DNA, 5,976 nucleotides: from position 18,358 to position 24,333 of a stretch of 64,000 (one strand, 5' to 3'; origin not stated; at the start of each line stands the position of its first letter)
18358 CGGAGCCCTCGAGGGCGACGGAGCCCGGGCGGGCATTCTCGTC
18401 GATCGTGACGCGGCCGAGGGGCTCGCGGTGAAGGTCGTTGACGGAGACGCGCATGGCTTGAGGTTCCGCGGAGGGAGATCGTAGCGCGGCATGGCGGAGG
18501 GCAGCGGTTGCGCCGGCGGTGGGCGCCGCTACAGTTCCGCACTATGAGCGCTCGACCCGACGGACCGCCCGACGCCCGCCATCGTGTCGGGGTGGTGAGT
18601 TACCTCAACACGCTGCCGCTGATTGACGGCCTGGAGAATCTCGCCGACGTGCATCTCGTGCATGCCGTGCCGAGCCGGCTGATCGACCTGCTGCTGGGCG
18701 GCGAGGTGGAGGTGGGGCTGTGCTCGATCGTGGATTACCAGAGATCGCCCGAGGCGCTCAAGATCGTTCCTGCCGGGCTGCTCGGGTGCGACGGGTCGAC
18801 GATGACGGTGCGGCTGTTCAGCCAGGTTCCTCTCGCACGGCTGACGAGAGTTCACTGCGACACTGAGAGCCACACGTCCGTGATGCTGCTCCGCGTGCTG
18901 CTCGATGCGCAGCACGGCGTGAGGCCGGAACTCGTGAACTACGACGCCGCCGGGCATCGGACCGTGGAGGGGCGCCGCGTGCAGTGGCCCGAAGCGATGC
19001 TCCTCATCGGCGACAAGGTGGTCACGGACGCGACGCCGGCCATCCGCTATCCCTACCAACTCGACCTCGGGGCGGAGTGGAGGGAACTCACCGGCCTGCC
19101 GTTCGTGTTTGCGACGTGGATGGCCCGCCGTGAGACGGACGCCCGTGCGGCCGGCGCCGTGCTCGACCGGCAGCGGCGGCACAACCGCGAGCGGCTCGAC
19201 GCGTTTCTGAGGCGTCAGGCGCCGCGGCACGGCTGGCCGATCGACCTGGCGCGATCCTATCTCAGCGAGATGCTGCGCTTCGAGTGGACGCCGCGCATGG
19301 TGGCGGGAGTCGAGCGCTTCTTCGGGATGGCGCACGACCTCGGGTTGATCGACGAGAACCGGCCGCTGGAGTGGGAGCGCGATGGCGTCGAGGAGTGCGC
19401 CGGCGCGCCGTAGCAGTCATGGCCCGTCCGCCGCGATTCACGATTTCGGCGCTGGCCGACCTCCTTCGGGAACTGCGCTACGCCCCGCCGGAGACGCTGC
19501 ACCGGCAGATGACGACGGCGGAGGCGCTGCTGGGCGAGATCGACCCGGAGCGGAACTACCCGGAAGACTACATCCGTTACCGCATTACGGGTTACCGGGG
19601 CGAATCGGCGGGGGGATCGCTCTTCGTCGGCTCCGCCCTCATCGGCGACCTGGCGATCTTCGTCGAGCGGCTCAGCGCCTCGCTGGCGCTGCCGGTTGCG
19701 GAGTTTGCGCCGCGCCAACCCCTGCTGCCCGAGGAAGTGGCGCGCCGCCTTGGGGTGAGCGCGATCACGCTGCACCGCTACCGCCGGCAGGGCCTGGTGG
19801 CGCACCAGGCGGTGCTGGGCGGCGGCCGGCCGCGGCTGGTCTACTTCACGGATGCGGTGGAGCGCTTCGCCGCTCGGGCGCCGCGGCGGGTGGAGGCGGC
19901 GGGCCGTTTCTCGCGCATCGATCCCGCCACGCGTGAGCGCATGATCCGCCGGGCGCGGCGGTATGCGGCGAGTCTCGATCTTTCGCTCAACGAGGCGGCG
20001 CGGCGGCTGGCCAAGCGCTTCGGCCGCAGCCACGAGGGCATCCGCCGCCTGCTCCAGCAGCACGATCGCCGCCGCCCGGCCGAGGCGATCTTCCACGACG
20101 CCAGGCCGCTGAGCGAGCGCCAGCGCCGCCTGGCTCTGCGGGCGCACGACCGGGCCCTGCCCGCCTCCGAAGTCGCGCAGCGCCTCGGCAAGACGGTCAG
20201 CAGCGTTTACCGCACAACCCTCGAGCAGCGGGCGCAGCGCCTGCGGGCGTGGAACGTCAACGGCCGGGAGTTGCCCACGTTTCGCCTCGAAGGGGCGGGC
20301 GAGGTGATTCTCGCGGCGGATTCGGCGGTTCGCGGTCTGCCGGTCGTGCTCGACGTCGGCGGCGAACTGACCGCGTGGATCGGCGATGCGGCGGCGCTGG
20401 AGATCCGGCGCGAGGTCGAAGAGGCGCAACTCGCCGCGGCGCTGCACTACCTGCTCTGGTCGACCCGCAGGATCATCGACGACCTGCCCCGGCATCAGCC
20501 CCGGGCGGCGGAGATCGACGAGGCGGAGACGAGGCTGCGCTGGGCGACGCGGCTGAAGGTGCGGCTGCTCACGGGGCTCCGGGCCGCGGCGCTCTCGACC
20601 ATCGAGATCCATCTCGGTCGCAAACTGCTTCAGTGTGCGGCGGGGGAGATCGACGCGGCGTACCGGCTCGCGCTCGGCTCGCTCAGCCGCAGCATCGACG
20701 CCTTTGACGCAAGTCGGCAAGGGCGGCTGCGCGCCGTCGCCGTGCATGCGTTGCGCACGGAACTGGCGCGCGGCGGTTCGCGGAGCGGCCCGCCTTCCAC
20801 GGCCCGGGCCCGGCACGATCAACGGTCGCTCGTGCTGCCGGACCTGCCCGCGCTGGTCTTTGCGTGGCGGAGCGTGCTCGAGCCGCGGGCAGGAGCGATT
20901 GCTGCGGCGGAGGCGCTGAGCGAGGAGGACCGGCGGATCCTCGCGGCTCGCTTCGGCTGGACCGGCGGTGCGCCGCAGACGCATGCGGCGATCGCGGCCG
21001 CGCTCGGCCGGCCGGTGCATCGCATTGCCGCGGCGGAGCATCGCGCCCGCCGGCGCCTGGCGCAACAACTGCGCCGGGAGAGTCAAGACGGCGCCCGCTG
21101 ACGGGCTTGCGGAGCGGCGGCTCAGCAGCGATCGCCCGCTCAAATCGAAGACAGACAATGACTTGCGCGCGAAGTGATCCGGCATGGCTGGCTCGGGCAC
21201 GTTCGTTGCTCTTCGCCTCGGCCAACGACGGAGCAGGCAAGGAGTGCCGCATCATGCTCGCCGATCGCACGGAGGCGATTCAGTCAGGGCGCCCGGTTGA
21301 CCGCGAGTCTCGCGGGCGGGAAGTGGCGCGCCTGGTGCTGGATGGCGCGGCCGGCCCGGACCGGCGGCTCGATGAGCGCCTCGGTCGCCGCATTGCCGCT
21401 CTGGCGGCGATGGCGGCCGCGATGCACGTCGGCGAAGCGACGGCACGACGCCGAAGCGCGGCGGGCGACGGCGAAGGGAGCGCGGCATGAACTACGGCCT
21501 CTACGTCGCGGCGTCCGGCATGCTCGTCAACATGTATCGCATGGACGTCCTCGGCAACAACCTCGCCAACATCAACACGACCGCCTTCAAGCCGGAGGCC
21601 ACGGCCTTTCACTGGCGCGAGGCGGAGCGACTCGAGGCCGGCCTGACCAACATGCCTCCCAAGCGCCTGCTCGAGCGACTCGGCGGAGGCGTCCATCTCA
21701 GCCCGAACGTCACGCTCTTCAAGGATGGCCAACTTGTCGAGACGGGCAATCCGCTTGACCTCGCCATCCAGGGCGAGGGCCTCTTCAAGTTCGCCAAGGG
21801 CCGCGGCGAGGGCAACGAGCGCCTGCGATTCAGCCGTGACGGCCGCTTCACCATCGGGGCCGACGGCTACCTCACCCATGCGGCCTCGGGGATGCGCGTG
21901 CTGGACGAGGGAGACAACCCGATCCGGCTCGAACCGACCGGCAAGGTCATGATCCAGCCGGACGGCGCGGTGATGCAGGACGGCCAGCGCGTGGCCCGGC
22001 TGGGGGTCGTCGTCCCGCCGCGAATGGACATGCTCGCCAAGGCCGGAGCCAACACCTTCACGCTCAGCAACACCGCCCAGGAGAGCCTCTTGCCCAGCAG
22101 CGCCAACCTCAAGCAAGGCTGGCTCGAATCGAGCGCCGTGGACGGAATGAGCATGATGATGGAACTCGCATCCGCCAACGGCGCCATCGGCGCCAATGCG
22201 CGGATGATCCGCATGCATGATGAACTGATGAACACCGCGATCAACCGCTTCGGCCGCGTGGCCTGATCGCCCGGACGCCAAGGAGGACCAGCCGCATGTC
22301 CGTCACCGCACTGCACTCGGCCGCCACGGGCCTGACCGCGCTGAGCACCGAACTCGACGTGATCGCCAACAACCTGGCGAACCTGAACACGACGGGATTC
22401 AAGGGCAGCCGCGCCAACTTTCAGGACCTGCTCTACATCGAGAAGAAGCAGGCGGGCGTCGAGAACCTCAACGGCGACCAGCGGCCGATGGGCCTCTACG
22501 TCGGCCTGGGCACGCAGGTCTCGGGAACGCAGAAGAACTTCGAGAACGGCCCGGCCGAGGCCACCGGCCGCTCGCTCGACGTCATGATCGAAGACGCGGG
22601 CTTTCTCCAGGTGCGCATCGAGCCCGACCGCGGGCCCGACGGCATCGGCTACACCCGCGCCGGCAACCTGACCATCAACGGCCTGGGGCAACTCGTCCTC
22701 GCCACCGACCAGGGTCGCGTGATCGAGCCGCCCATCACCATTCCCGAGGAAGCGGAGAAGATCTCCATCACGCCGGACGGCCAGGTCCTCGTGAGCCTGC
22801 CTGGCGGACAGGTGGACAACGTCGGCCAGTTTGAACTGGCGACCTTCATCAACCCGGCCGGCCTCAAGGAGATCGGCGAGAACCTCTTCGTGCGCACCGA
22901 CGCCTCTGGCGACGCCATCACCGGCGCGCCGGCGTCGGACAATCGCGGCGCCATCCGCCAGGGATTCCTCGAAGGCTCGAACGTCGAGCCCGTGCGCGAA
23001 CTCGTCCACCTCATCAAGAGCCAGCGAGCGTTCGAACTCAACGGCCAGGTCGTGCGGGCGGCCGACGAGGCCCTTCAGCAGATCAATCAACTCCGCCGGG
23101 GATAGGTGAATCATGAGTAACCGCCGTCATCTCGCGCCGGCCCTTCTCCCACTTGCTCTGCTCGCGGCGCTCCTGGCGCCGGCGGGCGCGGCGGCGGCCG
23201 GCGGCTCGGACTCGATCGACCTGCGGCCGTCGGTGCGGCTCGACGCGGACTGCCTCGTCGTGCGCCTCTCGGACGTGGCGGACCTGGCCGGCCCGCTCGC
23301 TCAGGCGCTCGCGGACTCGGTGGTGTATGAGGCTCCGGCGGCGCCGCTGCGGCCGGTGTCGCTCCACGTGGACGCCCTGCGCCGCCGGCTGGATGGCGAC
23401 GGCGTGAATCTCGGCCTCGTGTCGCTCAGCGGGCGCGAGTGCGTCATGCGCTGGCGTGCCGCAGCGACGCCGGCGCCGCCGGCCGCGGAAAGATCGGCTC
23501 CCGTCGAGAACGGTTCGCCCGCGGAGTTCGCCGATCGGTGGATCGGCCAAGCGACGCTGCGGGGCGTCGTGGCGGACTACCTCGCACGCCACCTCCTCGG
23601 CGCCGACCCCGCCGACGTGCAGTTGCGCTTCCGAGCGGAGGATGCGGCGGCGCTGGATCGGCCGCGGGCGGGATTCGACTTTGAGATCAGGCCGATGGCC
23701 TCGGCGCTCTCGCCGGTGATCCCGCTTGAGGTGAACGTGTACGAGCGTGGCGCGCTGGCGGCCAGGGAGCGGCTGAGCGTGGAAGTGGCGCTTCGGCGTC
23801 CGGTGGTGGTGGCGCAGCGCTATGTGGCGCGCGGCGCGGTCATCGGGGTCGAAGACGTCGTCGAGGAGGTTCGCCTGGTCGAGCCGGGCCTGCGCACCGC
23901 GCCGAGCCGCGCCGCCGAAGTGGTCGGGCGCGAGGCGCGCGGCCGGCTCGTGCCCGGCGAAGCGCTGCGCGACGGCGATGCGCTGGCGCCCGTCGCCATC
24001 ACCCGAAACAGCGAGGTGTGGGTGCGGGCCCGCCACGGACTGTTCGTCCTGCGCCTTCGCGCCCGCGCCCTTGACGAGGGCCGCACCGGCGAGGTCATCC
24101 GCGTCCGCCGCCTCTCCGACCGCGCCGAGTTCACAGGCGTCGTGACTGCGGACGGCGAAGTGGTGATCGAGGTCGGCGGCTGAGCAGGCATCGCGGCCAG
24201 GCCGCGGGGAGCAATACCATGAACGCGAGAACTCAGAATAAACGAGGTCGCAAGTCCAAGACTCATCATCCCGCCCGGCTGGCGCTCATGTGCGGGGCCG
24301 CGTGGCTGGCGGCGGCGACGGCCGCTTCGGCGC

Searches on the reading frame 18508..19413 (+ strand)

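Call 10: search_protein_families(library=pfam, proteins=[window:18508-19413:+], max_evalue=0.001)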
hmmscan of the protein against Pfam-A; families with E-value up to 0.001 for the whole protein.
window:18508-19413:+ (301 aa): 1 family
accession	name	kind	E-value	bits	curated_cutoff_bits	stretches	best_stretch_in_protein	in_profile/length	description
PF02621.19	VitK2_biosynth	-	2.5e-43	148.8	26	1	26-276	2-251/252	Menaquinone biosynthesis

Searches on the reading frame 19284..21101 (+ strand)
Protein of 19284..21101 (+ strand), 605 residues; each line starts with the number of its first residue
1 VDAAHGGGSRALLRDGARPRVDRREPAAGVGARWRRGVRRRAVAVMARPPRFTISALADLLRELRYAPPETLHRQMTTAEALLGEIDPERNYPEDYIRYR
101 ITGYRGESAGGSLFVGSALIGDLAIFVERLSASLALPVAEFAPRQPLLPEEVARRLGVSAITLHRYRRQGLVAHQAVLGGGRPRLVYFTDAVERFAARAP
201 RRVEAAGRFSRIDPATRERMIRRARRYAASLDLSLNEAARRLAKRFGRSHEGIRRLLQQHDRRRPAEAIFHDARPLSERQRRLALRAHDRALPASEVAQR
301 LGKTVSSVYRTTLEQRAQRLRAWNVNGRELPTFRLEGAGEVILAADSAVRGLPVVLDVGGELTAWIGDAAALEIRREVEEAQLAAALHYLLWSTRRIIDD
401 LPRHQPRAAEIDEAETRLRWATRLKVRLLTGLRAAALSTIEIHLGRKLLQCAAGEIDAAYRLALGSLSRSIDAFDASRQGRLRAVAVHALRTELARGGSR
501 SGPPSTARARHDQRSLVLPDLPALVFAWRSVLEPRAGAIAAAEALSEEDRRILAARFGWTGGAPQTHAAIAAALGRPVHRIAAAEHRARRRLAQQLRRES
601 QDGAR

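Call 10: search_protein_families(library=pfam, proteins=[window:19284-21101:+], max_evalue=0.001)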
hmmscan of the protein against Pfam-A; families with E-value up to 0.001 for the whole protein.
window:19284-21101:+ (605 aa): 5 families
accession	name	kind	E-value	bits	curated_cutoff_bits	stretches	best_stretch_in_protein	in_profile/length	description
PF04545.22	Sigma70_r4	-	3.4e-10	39.7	24.1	1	543-592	3-48/50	Sigma-70, region 4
PF12728.13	HTH_17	-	1.4e-05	25.7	27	1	149-198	4-49/51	Helix-turn-helix domain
PF00376.29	MerR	-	2e-05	24.8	28.2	1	151-181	4-34/38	MerR family regulatory protein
PF13384.12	HTH_23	-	3.6e-05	23.9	24.6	1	276-311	2-37/50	Homeodomain-like domain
PF13411.12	MerR_1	-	0.00048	20.6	21.6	0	150-194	4-45/69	MerR HTH family regulatory protein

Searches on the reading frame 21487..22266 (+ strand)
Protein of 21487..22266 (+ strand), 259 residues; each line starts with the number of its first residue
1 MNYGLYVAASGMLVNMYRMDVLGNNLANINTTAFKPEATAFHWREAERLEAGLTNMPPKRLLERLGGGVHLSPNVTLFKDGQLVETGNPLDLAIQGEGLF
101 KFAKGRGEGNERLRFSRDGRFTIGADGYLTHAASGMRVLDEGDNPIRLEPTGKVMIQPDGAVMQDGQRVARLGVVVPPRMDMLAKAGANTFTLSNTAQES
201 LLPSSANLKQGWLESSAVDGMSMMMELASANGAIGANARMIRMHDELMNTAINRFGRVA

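Call 10: search_protein_families(library=pfam, proteins=[window:21487-22266:+], max_evalue=0.001)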
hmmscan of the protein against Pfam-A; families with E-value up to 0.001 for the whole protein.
window:21487-22266:+ (259 aa): 3 families
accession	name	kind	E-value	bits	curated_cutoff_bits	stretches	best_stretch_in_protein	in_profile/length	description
PF06429.18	Flg_bbr_C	-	2.7e-07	30.4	23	1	209-253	1-45/46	Flagellar basal body rod FlgEFG protein C-terminal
PF22692.1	LlgE_F_G_D1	-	5.4e-07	30.1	27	1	93-163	1-63/64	Flagellar hook protein FlgE/F/G D1 domain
PF00460.25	Flg_bb_rod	-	7.8e-07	29.4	20.7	1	5-35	1-31/31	Flagella basal body rod protein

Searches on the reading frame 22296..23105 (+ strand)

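Call 9: search_protein_families(library=pfam, proteins=[window:22296-23105:+], max_evalue=0.001)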
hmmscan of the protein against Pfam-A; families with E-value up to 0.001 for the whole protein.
window:22296-23105:+ (269 aa): 3 families
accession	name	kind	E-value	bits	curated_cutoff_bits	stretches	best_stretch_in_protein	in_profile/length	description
PF06429.18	Flg_bbr_C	-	5.6e-17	61.4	23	1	221-266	1-46/46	Flagellar basal body rod FlgEFG protein C-terminal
PF22692.1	LlgE_F_G_D1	-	1.5e-14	54.3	27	1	97-165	1-63/64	Flagellar hook protein FlgE/F/G D1 domain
PF00460.25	Flg_bb_rod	-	1.8e-11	44.1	20.7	1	7-36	2-31/31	Flagella basal body rod protein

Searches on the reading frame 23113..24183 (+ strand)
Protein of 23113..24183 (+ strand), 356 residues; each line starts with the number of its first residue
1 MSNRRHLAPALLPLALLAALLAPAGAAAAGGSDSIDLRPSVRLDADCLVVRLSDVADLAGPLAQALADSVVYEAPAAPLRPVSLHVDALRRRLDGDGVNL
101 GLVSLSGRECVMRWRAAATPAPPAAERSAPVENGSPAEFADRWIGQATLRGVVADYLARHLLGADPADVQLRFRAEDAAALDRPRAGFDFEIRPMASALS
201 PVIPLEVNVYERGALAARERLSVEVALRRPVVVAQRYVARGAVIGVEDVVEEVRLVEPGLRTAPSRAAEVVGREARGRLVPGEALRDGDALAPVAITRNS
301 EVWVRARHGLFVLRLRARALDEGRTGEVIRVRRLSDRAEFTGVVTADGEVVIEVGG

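Call 9: search_protein_families(library=pfam, proteins=[window:23113-24183:+], max_evalue=0.001)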
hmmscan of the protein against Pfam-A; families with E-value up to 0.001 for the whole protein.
window:23113-24183:+ (356 aa): 2 families
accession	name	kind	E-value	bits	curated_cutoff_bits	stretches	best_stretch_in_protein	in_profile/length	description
PF13144.11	ChapFlgA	-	2.2e-16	60.5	23.8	1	230-351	2-121/122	Chaperone for flagella basal body P-ring formation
PF08666.17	SAF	-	7.1e-05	23.7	21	1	229-287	1-59/63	SAF domain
